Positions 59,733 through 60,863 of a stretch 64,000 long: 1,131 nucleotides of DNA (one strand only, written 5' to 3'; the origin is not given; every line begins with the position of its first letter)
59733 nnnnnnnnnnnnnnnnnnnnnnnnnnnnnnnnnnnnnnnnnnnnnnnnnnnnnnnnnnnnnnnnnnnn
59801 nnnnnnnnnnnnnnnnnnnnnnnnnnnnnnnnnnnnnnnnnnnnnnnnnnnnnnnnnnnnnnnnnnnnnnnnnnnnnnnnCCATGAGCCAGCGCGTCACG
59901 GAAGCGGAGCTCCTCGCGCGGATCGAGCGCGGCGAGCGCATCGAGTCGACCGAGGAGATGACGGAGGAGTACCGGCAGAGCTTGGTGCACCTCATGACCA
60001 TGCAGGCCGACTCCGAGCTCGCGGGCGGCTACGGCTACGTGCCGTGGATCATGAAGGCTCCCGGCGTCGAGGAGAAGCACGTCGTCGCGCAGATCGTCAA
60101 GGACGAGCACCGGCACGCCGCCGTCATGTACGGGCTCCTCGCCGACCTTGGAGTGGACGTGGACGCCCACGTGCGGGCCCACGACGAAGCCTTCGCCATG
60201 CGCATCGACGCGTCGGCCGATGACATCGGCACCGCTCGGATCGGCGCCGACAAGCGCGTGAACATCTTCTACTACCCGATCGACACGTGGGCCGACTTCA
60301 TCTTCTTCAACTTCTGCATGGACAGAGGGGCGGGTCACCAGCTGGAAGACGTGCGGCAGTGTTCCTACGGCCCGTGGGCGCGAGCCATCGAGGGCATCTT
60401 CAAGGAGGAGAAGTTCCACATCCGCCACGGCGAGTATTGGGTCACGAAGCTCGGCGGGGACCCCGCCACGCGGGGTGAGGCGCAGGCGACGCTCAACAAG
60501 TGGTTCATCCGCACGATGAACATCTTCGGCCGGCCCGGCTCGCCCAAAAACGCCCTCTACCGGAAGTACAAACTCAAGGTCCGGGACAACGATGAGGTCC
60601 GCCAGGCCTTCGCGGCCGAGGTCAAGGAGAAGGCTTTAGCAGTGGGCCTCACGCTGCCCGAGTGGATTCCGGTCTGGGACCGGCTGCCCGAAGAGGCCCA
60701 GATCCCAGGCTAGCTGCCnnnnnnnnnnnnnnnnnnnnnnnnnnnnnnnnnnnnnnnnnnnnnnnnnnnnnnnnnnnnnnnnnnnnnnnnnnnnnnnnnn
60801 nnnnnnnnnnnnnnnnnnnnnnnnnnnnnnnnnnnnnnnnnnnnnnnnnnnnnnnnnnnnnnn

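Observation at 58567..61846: Orphan PaaK-like ligase / PaaA-like diiron protein / secretin-motif lipoprotein / PaaI-like thioesterase cluster with no PaaB, C, D or E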

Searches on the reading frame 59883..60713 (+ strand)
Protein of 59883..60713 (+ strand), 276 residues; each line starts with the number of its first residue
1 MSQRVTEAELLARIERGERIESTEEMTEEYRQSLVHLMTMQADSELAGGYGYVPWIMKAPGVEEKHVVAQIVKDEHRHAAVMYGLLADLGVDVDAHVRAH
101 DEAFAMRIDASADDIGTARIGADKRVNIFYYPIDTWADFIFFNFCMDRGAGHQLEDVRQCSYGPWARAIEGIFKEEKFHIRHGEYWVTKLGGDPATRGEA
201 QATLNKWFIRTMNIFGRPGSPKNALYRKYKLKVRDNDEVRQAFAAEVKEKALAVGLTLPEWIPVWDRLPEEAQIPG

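Call 4: search_protein_families(library=pfam, proteins=[window:59883-60713:+], max_evalue=0.01)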
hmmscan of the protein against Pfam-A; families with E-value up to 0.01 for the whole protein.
window:59883-60713:+ (276 aa): 1 family
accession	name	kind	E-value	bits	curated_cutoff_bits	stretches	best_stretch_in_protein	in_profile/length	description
PF05138.18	PaaA_PaaC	-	5.5e-42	144.2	28.5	1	20-260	4-227/263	Phenylacetic acid catabolic protein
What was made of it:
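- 59883..60713 (+): Stand-alone PaaA-like diiron carboxylate protein, 276 aa. It starts 2 nt after the paaK stop codon. PF05138, 144 bits (call 4).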

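Call 5: search_protein_families(library=ncbifam, proteins=[window:59883-60713:+], max_evalue=0.01)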
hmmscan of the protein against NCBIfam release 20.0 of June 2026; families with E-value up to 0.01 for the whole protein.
window:59883-60713:+ (276 aa): 3 families
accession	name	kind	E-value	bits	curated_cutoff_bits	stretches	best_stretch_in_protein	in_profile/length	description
TIGR02156.2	PA_CoA_Oxy1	equivalog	2.2e-40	138.6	280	1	12-260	3-236/289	1,2-phenylacetyl-CoA epoxidase subunit PaaA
TIGR02158.1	PA_CoA_Oxy3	equivalog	8.5e-14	51.9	133.35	1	43-260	3-201/237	1,2-phenylacetyl-CoA epoxidase subunit PaaC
TIGR03225.1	benzo_boxB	equivalog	3e-08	32.9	499.1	1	23-190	97-253/471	benzoyl-CoA 2,3-epoxidase subunit BoxB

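Call 6: find_encoding_contigs(protein=window:59883-60713:+, flank=10000, max_places=6)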
Protein window:59883-60713:+ (276 aa): 2 contigs read that carry it; 2 places shown.
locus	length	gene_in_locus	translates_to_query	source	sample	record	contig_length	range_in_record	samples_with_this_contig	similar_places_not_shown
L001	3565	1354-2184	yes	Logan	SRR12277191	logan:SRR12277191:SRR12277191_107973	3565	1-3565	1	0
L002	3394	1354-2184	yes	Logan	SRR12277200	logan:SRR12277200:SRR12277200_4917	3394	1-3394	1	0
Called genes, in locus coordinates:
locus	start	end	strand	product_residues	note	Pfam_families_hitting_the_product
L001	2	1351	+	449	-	?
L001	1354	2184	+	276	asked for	PF05138:PaaA_PaaC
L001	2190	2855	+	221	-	PF00263:Secretin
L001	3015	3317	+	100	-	PF13622:4HBT_3 (weak), PF03061:4HBT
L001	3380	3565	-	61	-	?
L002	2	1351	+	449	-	?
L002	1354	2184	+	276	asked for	PF05138:PaaA_PaaC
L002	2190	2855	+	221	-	PF00263:Secretin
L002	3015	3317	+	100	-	PF13622:4HBT_3 (weak), PF03061:4HBT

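Call 9: find_homologous_proteins(query=window:59883-60713:+, max_evalue=0.00001)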
Query window:59883-60713:+ (276 aa): 1485 proteins with E <= 0.00001 among 4126 candidates; the best 120 are listed.
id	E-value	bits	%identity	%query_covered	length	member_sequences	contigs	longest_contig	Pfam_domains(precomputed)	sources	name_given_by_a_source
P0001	5.6e-179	611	95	100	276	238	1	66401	PF05138.19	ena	-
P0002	8.9e-172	588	92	100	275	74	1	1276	PF05138.19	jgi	jgi:ring-1,2-phenylacetyl-CoA epoxidase subunit PaaA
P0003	5.2e-171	585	93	99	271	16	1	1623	PF05138.19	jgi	-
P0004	3.0e-169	580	91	100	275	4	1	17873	PF05138.19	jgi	jgi:ring-1,2-phenylacetyl-CoA epoxidase subunit PaaA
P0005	5.0e-167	572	89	100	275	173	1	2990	PF05138.19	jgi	jgi:ring-1,2-phenylacetyl-CoA epoxidase subunit PaaA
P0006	1.6e-158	544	87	99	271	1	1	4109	PF05138.19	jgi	-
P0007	9.9e-158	542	87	99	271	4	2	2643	PF05138.19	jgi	jgi:ring-1,2-phenylacetyl-CoA epoxidase subunit PaaA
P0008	3.8e-157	540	86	99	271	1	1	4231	PF05138.19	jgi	-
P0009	2.6e-155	534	85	99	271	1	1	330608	PF05138.19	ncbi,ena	-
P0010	4.2e-155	533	84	99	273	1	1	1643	PF05138.19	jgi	jgi:ring-1,2-phenylacetyl-CoA epoxidase subunit PaaA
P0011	1.5e-154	531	85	100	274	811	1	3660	PF05138.19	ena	-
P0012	1.7e-154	531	84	99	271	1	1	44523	PF05138.19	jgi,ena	-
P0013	2.4e-154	531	83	100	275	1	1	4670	PF05138.19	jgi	jgi:ring-1,2-phenylacetyl-CoA epoxidase subunit PaaA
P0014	2.6e-154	531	85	100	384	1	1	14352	PF05138.19,PF14535.13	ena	-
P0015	3.9e-154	530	85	99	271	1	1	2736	PF05138.19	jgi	jgi:ring-1,2-phenylacetyl-CoA epoxidase subunit PaaA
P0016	7.4e-154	529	85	99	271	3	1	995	PF05138.19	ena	-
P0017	8.4e-154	529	86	97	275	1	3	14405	PF05138.19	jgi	jgi:ring-1,2-phenylacetyl-CoA epoxidase subunit PaaA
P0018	1.4e-153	528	86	99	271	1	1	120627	PF05138.19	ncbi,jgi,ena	-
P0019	2.8e-153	527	84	100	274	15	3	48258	PF05138.19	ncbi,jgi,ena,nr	ncbi:MAG TPA: Phenylacetic acid catabolic protein [Methylomirabilota bacterium]|nr:Phenylacetic acid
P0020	1.3e-152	525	85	99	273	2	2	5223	PF05138.19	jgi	jgi:ring-1,2-phenylacetyl-CoA epoxidase subunit PaaA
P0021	1.6e-152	525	82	100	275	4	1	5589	PF05138.19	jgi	jgi:ring-1,2-phenylacetyl-CoA epoxidase subunit PaaA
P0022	1.6e-152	525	85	97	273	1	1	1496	PF05138.19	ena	-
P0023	1.8e-152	525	83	99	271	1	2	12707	PF05138.19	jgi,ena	-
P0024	1.8e-152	525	83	100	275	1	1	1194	PF05138.19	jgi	-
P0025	2.3e-152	524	82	99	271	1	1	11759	PF05138.19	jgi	jgi:ring-1,2-phenylacetyl-CoA epoxidase subunit PaaA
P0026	2.8e-152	524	81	100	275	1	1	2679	PF05138.19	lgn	-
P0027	3.4e-152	524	84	100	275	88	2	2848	PF05138.19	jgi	jgi:ring-1,2-phenylacetyl-CoA epoxidase subunit PaaA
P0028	5.0e-152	523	84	100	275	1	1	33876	PF05138.19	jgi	jgi:ring-1,2-phenylacetyl-CoA epoxidase subunit PaaA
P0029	9.1e-152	522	82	100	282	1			PF05138.19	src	-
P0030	1.1e-151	522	82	100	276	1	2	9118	PF05138.19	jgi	jgi:ring-1,2-phenylacetyl-CoA epoxidase subunit PaaA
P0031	2.2e-151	521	82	100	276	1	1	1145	PF05138.19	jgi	jgi:ring-1,2-phenylacetyl-CoA epoxidase subunit PaaA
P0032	5.5e-151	520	81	100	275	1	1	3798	PF05138.19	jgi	jgi:ring-1,2-phenylacetyl-CoA epoxidase subunit PaaA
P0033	6.3e-151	519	83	100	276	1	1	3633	PF05138.19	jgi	jgi:ring-1,2-phenylacetyl-CoA epoxidase subunit PaaA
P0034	7.7e-151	519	84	99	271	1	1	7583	PF05138.19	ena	-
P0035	8.7e-151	519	83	98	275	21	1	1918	PF05138.19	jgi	-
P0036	1.3e-150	518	82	99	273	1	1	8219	PF05138.19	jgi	jgi:ring-1,2-phenylacetyl-CoA epoxidase subunit PaaA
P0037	1.4e-150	518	84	97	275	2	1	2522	PF05138.19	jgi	jgi:ring-1,2-phenylacetyl-CoA epoxidase subunit PaaA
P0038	1.4e-150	518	80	100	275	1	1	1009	PF05138.19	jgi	jgi:ring-1,2-phenylacetyl-CoA epoxidase subunit PaaA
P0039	1.6e-150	518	82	100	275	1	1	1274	PF05138.19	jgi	jgi:ring-1,2-phenylacetyl-CoA epoxidase subunit PaaA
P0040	3.9e-150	517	83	98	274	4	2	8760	PF05138.19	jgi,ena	-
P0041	4.7e-150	517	82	100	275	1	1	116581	PF05138.19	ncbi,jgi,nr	ncbi:MAG TPA: Phenylacetic acid catabolic protein [Methylomirabilota bacterium]|jgi:ring-1,2-phenyla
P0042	5.3e-150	516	83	99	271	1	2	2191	PF05138.19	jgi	jgi:ring-1,2-phenylacetyl-CoA epoxidase subunit PaaA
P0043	7.9e-150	516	85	99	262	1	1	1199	PF05138.19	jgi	jgi:ring-1,2-phenylacetyl-CoA epoxidase subunit PaaA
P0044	8.0e-150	516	80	100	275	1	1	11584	PF05138.19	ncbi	-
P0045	8.6e-150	516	81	100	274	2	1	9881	PF05138.19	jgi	jgi:ring-1,2-phenylacetyl-CoA epoxidase subunit PaaA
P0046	1.0e-149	516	84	99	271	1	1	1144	PF05138.19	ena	-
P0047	1.6e-149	515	82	100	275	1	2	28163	PF05138.19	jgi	jgi:ring-1,2-phenylacetyl-CoA epoxidase subunit PaaA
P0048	1.7e-149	515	84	98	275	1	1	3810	PF05138.19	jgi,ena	-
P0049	1.9e-149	515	84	98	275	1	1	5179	PF05138.19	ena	-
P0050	2.9e-149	514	82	100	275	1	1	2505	PF05138.19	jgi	jgi:ring-1,2-phenylacetyl-CoA epoxidase subunit PaaA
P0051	3.0e-149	514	83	98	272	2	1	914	PF05138.19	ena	-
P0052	3.5e-149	514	80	100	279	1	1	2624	PF05138.19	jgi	jgi:ring-1,2-phenylacetyl-CoA epoxidase subunit PaaA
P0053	6.9e-149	513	83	98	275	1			PF05138.19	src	-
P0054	7.1e-149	513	80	100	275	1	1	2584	PF05138.19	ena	-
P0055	7.1e-149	513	80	100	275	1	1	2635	PF05138.19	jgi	-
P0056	7.1e-149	513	83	98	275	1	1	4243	PF05138.19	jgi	-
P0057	7.4e-149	513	80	100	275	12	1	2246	PF05138.19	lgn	-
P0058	7.5e-149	513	82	98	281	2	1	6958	PF05138.19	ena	-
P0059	7.7e-149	513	82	100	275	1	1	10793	PF05138.19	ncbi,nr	ncbi:MAG TPA: Phenylacetic acid catabolic protein [Methylomirabilota bacterium]|nr:Phenylacetic acid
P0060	8.5e-149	512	79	100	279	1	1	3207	PF05138.19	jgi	jgi:ring-1,2-phenylacetyl-CoA epoxidase subunit PaaA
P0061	1.1e-148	512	80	100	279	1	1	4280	PF05138.19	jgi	jgi:ring-1,2-phenylacetyl-CoA epoxidase subunit PaaA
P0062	1.1e-148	512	83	98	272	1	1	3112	PF05138.19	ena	-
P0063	1.2e-148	512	82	99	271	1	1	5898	PF05138.19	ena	-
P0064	1.3e-148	512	81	97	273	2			PF05138.19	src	-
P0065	1.3e-148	512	81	100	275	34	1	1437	PF05138.19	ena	-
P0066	2.6e-148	511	80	100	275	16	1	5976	PF05138.19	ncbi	-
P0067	2.7e-148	511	81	99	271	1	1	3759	PF05138.19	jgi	-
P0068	3.5e-148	510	82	97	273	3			PF05138.19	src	-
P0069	3.5e-148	510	83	98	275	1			PF05138.19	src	-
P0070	4.4e-148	510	83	98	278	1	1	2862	PF05138.19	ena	-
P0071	6.4e-148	510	80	100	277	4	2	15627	PF05138.19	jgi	jgi:ring-1,2-phenylacetyl-CoA epoxidase subunit PaaA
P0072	6.9e-148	509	80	100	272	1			PF05138.19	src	-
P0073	7.2e-148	509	81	100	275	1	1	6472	PF05138.19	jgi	-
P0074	9.3e-148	509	80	100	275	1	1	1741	PF05138.19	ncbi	-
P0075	1.2e-147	509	80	100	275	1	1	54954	PF05138.19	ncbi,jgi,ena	-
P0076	1.3e-147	509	82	98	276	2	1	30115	PF05138.19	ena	-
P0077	2.2e-147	508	82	97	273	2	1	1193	PF05138.19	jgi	jgi:ring-1,2-phenylacetyl-CoA epoxidase subunit PaaA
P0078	2.2e-147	508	80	100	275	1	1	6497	PF05138.19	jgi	jgi:ring-1,2-phenylacetyl-CoA epoxidase subunit PaaA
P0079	2.6e-147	508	80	100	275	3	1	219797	PF05138.19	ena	-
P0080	2.9e-147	507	82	97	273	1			PF05138.19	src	-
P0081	2.9e-147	507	82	97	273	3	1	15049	PF05138.19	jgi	-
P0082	3.4e-147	507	79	100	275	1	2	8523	PF05138.19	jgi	jgi:ring-1,2-phenylacetyl-CoA epoxidase subunit PaaA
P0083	5.5e-147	507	80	100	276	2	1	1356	PF05138.19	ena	-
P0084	6.5e-147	506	80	100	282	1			PF05138.19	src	-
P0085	6.9e-147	506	80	100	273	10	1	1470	PF05138.19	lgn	-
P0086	7.6e-147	506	82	97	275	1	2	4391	PF05138.19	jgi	jgi:ring-1,2-phenylacetyl-CoA epoxidase subunit PaaA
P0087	7.6e-147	506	80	100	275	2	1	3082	PF05138.19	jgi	-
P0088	8.6e-147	506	80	100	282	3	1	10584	PF05138.19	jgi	jgi:ring-1,2-phenylacetyl-CoA epoxidase subunit PaaA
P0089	9.0e-147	506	82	100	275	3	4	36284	PF05138.19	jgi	jgi:ring-1,2-phenylacetyl-CoA epoxidase subunit PaaA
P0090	1.2e-146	505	79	100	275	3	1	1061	PF05138.19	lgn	-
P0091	1.3e-146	505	79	100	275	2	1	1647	PF05138.19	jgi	-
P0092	1.5e-146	505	80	100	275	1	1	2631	PF05138.19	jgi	jgi:ring-1,2-phenylacetyl-CoA epoxidase subunit PaaA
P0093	5.0e-146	503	80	100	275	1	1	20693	PF05138.19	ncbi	-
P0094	5.6e-146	503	80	100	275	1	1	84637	PF05138.19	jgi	jgi:ring-1,2-phenylacetyl-CoA epoxidase subunit PaaA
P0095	7.0e-146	503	82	97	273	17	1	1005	PF05138.19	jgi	jgi:ring-1,2-phenylacetyl-CoA epoxidase subunit PaaA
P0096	7.5e-146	503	81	97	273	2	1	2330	PF05138.19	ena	-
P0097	7.9e-146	503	80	98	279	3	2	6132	PF05138.19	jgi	jgi:ring-1,2-phenylacetyl-CoA epoxidase subunit PaaA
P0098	1.3e-145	502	81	98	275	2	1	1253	PF05138.19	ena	-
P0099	1.5e-145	502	79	100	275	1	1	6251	PF05138.19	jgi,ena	-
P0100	1.6e-145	502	80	97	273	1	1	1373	PF05138.19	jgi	-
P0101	1.6e-145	502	79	100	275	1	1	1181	PF05138.19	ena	-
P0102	2.3e-145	501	81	99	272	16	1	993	PF05138.19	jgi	-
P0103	2.4e-145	501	80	98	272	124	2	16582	PF05138.19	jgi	jgi:ring-1,2-phenylacetyl-CoA epoxidase subunit PaaA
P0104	2.4e-145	501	80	100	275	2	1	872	PF05138.19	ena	-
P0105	2.6e-145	501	81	98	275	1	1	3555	PF05138.19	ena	-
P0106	2.8e-145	501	80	100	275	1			PF05138.19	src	-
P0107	3.4e-145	501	81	99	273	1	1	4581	PF05138.19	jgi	jgi:ring-1,2-phenylacetyl-CoA epoxidase subunit PaaA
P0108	4.0e-145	500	81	98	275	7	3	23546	PF05138.19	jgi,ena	-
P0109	4.7e-145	500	80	100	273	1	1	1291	PF05138.19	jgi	jgi:ring-1,2-phenylacetyl-CoA epoxidase subunit PaaA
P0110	4.9e-145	500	81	97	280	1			PF05138.19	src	-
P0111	5.9e-145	500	82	97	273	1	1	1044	PF05138.19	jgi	jgi:ring-1,2-phenylacetyl-CoA epoxidase subunit PaaA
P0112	8.6e-145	499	80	97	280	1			PF05138.19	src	-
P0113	9.0e-145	499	81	97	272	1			PF05138.19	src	-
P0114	1.0e-144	499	78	100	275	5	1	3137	PF05138.19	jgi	jgi:ring-1,2-phenylacetyl-CoA epoxidase subunit PaaA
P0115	1.1e-144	499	81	98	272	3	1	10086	PF05138.19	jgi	jgi:ring-1,2-phenylacetyl-CoA epoxidase subunit PaaA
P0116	1.6e-144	498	81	97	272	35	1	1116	PF05138.19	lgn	-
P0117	1.8e-144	498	79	100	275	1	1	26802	PF05138.19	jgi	jgi:ring-1,2-phenylacetyl-CoA epoxidase subunit PaaA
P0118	2.1e-144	498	81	98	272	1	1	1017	PF05138.19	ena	-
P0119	2.6e-144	498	81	98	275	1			PF05138.19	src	-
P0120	3.5e-144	497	80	98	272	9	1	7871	PF05138.19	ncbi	-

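Call 12: find_encoding_contigs(protein=P0009, flank=10000, max_places=2)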
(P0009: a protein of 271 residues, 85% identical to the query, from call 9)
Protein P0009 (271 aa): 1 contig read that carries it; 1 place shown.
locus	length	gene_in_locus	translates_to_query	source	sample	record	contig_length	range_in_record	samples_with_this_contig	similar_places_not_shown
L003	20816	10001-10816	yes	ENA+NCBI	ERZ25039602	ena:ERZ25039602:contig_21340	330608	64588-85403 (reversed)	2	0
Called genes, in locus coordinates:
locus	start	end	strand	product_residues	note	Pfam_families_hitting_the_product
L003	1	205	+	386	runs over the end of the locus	PF00478:IMPDH, PF05690:ThiG (faint), PF01070:FMN_dh, PF01207:Dus (faint), PF01645:Glu_synthase (weak), PF03060:NMO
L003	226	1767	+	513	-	PF00117:GATase, PF07722:Peptidase_C26 (weak), PF02540:NAD_synthase (faint), PF00958:GMP_synt_C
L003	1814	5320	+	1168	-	PF02811:PHP, PF07733:DNA_pol3_alpha, PF17657:DNA_pol3_finger, PF14579:HHH_6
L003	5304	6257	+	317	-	PF03255:ACCA, PF01039:Carboxyl_trans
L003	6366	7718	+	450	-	PF00919:UPF0004, PF04055:Radical_SAM, PF01938:TRAM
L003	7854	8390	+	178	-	PF02577:BFN_dom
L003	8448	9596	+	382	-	PF20706:GT4-conflict, PF13439:Glyco_transf_4, PF13579:Glyco_trans_4_4, PF00534:Glycos_transf_1, PF13692:Glyco_trans_1_4, PF13524:Glyco_trans_1_2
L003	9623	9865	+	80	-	-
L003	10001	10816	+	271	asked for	PF05138:PaaA_PaaC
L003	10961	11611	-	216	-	PF09976:TPR_21 (faint), PF14559:TPR_19 (faint), PF13174:TPR_6 (faint), PF07719:TPR_2 (faint), PF13176:TPR_7 (faint), PF13432:TPR_16 (weak)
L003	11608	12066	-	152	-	PF04519:Bactofilin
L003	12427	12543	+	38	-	-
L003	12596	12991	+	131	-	-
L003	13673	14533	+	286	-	PF13560:HTH_31, PF01381:HTH_3, PF17765:MLTR_LBD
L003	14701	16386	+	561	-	PF00682:HMGL-like, PF22615:IPMS_D2, PF08502:LeuA_dimer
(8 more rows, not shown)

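Call 13: find_encoding_contigs(protein=P0079, flank=10000, max_places=2)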
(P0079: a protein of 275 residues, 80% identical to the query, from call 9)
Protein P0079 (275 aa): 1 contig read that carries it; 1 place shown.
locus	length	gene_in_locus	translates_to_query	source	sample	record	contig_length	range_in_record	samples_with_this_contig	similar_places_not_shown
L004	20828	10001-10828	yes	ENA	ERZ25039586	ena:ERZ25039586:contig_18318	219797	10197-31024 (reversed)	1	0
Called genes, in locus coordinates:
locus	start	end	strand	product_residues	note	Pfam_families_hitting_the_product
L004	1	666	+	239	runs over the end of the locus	PF00958:GMP_synt_C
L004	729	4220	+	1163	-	PF02811:PHP, PF07733:DNA_pol3_alpha, PF17657:DNA_pol3_finger, PF14579:HHH_6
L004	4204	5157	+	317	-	PF03255:ACCA, PF01039:Carboxyl_trans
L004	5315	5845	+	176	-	PF00919:UPF0004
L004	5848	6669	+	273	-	PF04055:Radical_SAM, PF01938:TRAM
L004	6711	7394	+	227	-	PF02577:BFN_dom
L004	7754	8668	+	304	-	PF20706:GT4-conflict, PF00534:Glycos_transf_1, PF13692:Glyco_trans_1_4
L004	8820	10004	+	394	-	PF00501:AMP-binding, PF14535:AMP-binding_C_2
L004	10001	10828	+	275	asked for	PF05138:PaaA_PaaC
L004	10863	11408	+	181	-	PF05378:Hydant_A_N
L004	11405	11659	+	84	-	PF00441:Acyl-CoA_dh_1, PF08028:Acyl-CoA_dh_2 (weak)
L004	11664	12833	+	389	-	PF00108:Thiolase_N, PF22691:Thiolase_C_1, PF02803:Thiolase_C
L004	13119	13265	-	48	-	-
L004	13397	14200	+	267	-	PF01979:Amidohydro_1, PF07969:Amidohydro_3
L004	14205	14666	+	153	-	PF12172:zf-ChsH2, PF01796:OB_ChsH2_C (weak)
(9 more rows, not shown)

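Call 34: find_encoding_contigs(protein=P0271, flank=8000, max_places=1)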
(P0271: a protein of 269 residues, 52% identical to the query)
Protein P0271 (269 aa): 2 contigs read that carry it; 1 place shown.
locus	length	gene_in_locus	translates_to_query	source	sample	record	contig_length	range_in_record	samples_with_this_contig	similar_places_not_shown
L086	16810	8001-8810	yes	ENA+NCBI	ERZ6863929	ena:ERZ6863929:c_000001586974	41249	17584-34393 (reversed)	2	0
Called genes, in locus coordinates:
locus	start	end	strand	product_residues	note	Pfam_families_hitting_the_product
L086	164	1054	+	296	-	-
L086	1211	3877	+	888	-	PF00690:Cation_ATPase_N, PF00122:E1-E2_ATPase, PF00702:Hydrolase, PF13246:Cation_ATPase, PF00689:Cation_ATPase_C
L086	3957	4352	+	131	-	PF22636:FlK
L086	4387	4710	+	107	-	PF07110:EthD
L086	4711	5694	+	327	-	PF00378:ECH_1, PF16113:ECH_2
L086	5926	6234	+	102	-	-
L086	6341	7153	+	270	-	PF00378:ECH_1, PF16113:ECH_2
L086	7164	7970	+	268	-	PF00378:ECH_1, PF16113:ECH_2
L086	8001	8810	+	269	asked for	PF05138:PaaA_PaaC, PF13794:Ferritin_fold-like (faint)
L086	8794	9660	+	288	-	PF01210:NAD_Gly3P_dh_N (faint), PF02737:3HCDH_N, PF03446:NAD_binding_2 (weak), PF00725:3HCDH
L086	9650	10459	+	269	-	PF00725:3HCDH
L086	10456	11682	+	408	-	PF00108:Thiolase_N, PF02803:Thiolase_C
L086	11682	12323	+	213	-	-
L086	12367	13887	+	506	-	PF00171:Aldedh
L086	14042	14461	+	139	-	-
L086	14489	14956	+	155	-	PF06983:3-dmu-9_3-mt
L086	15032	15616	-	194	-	-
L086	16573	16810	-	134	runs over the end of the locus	-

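Call 35: find_encoding_contigs(protein=P0283, flank=8000, max_places=1)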
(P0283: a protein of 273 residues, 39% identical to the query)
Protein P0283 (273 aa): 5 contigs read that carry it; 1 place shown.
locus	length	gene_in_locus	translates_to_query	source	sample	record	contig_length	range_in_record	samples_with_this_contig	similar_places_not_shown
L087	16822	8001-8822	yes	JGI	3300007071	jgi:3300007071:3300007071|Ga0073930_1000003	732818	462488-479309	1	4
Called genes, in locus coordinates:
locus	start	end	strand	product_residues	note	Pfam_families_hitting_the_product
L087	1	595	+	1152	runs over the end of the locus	PF02811:PHP, PF07733:DNA_pol3_alpha, PF17657:DNA_pol3_finger, PF14579:HHH_6, PF01336:tRNA_anti-codon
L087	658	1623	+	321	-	PF03255:ACCA, PF01039:Carboxyl_trans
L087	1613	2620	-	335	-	PF04545:Sigma70_r4, PF08281:Sigma70_r4_2, PF12802:MarR_2 (weak), PF13384:HTH_23 (weak), PF13518:HTH_28 (faint), PF13936:HTH_38, PF04198:Sugar-bind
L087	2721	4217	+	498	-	PF01950:FBPase_3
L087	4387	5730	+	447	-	PF00919:UPF0004, PF04055:Radical_SAM, PF01938:TRAM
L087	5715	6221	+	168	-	PF02577:BFN_dom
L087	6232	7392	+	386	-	PF20706:GT4-conflict, PF13439:Glyco_transf_4, PF13579:Glyco_trans_4_4, PF00534:Glycos_transf_1, PF13692:Glyco_trans_1_4, PF13524:Glyco_trans_1_2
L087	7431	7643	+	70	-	-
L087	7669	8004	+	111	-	-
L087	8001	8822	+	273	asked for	PF05138:PaaA_PaaC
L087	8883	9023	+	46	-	PF00578:AhpC-TSA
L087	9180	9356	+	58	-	PF00578:AhpC-TSA (weak)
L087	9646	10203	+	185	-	PF04542:Sigma70_r2, PF04545:Sigma70_r4, PF08281:Sigma70_r4_2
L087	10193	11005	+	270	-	PF13490:zf-HC2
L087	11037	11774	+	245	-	PF14686:fn3_3 (faint), PF13620:CarboxypepD_reg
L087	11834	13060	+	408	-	PF00149:Metallophos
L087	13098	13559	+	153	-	PF21342:SoxA-TsdA_cyt-c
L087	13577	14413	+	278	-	PF01880:Desulfoferrodox (weak), PF13501:SoxY, PF08770:SoxZ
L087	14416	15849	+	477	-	PF00115:COX1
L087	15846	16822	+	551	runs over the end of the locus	PF02433:FixO, PF00034:Cytochrom_C, PF13442:Cytochrome_CBB3, PF00034:Cytochrom_C, PF13442:Cytochrome_CBB3 (weak)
